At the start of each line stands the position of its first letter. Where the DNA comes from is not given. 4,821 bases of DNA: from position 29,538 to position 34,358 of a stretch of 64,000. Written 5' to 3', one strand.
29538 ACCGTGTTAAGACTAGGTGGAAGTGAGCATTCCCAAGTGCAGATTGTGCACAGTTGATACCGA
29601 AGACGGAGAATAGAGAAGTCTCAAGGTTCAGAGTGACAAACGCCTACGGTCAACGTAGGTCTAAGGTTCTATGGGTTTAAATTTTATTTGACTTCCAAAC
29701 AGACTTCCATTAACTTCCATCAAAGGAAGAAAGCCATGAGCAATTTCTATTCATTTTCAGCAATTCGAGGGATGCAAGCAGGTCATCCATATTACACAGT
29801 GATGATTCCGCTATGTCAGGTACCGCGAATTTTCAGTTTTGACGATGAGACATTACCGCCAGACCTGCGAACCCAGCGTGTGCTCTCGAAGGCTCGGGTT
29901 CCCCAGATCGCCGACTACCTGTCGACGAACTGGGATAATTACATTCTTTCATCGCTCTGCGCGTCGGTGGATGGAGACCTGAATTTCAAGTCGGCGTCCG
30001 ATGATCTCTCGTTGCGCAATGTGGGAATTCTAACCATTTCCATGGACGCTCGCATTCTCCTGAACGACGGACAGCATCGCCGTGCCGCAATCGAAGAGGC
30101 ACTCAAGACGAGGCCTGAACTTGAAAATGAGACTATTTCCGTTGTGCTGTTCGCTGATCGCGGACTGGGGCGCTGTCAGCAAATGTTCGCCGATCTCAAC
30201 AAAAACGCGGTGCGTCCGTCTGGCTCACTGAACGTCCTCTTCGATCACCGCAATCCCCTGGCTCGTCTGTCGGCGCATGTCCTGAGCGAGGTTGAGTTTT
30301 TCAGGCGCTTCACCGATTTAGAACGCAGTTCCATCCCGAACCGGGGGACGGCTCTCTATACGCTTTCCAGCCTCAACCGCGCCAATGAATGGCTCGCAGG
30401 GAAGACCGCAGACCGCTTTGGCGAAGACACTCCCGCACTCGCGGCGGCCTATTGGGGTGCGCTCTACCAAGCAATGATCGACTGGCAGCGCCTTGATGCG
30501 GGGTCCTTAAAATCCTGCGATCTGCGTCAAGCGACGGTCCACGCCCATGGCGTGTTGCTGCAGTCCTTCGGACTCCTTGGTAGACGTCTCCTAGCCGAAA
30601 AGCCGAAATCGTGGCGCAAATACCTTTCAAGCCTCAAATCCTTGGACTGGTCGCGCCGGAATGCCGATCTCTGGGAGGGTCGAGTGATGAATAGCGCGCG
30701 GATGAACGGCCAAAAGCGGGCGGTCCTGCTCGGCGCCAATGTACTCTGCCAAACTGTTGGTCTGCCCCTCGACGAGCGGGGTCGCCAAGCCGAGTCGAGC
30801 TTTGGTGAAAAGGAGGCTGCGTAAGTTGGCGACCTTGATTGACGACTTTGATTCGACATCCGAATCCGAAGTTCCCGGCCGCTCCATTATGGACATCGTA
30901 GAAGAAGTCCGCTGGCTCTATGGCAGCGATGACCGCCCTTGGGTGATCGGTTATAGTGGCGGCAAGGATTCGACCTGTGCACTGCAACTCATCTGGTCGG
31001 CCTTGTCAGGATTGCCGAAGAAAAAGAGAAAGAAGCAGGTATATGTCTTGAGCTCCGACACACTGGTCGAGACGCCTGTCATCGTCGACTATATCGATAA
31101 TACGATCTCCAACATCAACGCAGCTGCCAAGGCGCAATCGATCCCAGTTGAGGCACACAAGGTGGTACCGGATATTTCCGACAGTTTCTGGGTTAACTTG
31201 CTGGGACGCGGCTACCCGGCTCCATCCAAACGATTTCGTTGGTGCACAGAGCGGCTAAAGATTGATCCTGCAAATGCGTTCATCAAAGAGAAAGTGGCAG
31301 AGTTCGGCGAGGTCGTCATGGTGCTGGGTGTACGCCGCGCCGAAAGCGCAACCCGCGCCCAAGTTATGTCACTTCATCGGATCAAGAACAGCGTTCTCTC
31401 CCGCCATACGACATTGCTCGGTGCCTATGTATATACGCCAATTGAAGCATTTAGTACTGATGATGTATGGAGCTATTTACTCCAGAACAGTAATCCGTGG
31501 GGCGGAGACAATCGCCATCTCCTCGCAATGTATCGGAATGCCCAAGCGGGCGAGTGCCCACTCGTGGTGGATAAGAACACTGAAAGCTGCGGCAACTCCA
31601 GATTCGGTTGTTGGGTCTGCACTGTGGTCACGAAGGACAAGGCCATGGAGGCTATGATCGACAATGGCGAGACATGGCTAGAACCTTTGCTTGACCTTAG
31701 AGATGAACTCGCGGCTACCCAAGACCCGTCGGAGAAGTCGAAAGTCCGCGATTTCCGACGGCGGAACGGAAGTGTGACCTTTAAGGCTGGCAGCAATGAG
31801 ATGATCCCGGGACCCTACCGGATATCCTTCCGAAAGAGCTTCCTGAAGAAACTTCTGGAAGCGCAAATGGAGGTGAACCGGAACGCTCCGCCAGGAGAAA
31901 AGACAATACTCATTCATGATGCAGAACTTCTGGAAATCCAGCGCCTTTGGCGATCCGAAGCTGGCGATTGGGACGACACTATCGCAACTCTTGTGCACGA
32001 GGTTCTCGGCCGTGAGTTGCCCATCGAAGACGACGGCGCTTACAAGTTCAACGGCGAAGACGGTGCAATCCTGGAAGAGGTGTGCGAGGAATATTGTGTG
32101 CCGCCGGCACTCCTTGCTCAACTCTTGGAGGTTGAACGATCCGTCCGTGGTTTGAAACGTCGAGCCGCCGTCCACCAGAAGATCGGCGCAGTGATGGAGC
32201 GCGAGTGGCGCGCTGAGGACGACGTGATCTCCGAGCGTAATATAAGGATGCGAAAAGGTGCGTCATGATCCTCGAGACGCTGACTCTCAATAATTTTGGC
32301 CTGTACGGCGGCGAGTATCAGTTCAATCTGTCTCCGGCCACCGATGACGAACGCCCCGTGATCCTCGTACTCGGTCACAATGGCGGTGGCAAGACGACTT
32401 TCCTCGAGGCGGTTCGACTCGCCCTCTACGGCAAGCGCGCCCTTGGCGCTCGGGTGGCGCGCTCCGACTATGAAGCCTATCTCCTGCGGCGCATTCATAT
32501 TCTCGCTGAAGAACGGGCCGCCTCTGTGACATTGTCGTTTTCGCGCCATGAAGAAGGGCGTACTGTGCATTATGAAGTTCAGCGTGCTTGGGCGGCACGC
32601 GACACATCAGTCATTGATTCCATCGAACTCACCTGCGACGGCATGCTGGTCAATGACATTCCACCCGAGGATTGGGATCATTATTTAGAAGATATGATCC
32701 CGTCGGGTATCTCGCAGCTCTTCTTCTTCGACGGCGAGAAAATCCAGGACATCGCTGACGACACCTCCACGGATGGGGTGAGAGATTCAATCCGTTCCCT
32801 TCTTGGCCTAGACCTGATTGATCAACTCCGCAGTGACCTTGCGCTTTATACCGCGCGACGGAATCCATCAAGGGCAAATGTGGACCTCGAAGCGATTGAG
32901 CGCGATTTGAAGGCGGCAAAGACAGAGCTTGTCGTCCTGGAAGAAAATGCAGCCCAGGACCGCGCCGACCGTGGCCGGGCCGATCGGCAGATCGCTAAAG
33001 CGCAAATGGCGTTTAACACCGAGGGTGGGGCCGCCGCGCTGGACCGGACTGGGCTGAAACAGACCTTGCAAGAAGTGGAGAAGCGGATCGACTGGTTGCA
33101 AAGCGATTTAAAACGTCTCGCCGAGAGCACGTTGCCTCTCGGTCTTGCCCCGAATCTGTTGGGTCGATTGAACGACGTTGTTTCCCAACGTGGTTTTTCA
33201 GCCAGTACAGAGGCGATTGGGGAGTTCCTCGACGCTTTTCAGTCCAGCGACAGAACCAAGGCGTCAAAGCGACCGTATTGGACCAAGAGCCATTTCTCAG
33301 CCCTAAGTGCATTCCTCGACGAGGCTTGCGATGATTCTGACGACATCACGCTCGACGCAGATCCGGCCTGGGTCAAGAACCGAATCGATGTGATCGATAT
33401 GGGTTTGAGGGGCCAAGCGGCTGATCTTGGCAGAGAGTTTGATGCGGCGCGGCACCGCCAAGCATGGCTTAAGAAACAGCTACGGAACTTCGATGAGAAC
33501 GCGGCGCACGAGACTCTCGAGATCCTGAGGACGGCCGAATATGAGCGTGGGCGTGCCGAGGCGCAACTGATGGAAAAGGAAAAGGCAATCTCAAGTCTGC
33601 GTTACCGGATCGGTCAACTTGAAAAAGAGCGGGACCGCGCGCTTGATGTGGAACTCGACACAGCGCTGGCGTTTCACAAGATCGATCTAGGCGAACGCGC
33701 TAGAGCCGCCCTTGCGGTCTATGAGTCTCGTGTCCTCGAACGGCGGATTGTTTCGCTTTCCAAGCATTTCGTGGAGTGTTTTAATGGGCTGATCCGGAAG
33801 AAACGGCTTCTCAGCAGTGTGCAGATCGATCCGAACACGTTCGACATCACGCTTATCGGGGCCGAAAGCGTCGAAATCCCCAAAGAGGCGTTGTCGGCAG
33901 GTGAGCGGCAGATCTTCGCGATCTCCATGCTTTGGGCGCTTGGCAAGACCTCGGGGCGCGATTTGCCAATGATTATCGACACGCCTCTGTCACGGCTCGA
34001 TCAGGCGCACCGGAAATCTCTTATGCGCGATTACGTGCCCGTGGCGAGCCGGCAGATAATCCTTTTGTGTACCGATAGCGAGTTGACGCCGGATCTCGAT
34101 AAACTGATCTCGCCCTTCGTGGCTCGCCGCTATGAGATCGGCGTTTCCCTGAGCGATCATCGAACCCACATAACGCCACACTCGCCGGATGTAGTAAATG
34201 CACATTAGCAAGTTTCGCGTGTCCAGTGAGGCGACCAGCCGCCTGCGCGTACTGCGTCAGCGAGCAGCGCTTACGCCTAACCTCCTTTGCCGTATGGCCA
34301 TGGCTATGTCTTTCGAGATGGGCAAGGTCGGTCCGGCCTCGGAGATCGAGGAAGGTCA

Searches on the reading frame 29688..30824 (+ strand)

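Call 11: search_protein_families(library=pfam, proteins=[window:29688-30824:+], max_evalue=0.001)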
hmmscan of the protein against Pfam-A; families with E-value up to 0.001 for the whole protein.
window:29688-30824:+ (378 aa): 1 family
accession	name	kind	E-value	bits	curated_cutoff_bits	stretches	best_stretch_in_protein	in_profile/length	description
PF14072.11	DndB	-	6.3e-117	390.8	29.1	1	23-359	1-337/338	DNA-sulfur modification-associated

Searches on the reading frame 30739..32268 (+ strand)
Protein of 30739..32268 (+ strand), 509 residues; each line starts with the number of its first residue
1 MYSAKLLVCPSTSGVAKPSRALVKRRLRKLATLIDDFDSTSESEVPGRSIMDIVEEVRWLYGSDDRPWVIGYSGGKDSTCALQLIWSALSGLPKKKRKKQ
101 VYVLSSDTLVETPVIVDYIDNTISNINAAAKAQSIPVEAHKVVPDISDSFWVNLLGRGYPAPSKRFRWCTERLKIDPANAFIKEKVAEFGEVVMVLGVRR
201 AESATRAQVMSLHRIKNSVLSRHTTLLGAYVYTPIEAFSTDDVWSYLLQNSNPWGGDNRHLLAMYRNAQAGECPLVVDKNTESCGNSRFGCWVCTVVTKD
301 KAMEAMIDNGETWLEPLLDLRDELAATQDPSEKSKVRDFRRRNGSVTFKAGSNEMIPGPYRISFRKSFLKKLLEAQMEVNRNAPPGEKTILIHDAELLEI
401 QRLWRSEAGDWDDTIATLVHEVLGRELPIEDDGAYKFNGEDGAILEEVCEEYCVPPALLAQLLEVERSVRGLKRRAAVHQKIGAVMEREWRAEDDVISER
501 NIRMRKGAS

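Call 11: search_protein_families(library=pfam, proteins=[window:30739-32268:+], max_evalue=0.001)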
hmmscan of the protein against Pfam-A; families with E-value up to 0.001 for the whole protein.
window:30739-32268:+ (509 aa): 2 families
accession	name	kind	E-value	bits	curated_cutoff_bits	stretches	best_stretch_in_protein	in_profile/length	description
PF01507.26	PAPS_reduct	-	2e-10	41.4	22.5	1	69-252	3-154/175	Phosphoadenosine phosphosulfate reductase domain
PF20306.3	Sp-DndD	-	0.00012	22.5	27.2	1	440-483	1-47/51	Small protein found in certain Dnd DNA modification systems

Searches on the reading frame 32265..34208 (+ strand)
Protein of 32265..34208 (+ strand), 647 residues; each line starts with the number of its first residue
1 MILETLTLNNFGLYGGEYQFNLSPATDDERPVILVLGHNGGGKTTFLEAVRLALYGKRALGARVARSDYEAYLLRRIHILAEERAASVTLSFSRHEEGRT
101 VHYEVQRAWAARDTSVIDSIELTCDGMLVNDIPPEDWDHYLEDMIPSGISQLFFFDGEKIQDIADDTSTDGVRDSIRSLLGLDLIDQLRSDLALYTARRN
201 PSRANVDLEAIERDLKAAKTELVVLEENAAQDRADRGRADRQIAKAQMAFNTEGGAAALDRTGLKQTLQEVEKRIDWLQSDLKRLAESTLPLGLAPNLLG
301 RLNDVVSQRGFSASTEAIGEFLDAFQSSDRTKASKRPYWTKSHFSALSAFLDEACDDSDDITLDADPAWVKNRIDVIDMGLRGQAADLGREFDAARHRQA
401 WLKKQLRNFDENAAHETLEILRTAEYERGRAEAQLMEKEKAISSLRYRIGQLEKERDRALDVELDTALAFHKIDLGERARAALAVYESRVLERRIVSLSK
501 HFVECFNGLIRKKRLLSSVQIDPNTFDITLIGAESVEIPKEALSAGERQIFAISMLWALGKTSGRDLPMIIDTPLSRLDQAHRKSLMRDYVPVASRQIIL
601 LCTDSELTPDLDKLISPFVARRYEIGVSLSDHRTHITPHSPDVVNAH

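Call 11: search_protein_families(library=pfam, proteins=[window:32265-34208:+], max_evalue=0.001)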
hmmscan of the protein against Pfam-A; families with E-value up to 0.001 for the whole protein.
window:32265-34208:+ (647 aa): 4 families
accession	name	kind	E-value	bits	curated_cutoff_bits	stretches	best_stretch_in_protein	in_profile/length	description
PF13476.12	AAA_23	-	8.3e-15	56.4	27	1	6-273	2-198/201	AAA domain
PF02463.25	SMC_N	-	9.4e-10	38.7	40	1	29-616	23-210/220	RecF/RecN/SMC N terminal domain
PF13514.12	AAA_27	-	0.00014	22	22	1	1-59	1-55/206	AAA domain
PF25199.1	nSTAND_NTPase5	-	0.0009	19.5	34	0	22-70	32-79/145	Novel STAND NTPase 5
